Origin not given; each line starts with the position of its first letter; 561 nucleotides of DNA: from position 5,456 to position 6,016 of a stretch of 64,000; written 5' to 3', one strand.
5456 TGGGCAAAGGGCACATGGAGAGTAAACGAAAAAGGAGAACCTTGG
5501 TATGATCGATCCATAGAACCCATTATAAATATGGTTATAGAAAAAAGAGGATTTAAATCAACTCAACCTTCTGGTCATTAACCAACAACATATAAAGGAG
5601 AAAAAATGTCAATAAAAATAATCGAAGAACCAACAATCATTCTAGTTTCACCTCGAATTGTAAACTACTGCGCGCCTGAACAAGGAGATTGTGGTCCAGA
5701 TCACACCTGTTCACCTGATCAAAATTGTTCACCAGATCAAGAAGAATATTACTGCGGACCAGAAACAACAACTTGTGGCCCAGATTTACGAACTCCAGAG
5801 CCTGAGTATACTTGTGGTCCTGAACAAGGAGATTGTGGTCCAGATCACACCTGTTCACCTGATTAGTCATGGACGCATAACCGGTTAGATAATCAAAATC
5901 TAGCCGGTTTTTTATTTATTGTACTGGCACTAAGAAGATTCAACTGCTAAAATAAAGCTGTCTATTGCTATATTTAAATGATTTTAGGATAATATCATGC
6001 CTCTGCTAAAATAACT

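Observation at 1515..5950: Compact RiPP-like cassette: radical SAM/SPASM maturase with RRE, Cys-repeat precursor, HExxH protein and ABC exporter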

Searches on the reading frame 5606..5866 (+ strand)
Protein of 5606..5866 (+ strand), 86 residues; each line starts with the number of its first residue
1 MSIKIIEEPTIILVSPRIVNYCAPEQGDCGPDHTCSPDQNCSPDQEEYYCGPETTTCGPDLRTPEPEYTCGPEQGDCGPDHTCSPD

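Call 3: search_protein_families(library=pfam, proteins=[window:5606-5866:+], max_evalue=0.1)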
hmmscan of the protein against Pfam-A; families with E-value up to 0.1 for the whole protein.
window:5606-5866:+ (86 aa): 0 families

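Call 4: search_protein_families(library=ncbifam, proteins=[window:5606-5866:+], max_evalue=0.1)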
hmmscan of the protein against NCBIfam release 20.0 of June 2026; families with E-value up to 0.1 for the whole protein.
window:5606-5866:+ (86 aa): 0 families

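Call 10: find_homologous_proteins(query=window:5606-5866:+, max_evalue=0.01)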
Query window:5606-5866:+ (86 aa): 1 proteins with E <= 0.01 among 1 candidates.
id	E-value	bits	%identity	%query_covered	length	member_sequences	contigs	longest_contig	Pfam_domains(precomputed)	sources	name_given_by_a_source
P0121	5.1e-53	195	100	100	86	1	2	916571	-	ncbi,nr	ncbi:hypothetical protein HYS03_01725 [Candidatus Woesebacteria bacterium]|nr:hypothetical protein [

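Call 62: search_protein_families(library=ncbifam, alignment_id=A8, max_evalue=1)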
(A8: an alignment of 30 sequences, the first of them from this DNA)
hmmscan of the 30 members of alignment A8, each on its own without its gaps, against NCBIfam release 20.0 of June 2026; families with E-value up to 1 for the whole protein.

A. member 1, seq(86 aa): 0 families

B. families by the number of members that match (of 30 scanned): 3 families
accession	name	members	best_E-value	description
NF046099.1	RSP_2647_MTase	1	0.028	RSP_2647 family RNA methyltransferase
NF033852.1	fulvocin_rel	1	0.14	bacteriocin fulvocin C-related protein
NF047647.1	UXPK-star_dom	1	0.23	UXPK-star domain-containing selenoprotein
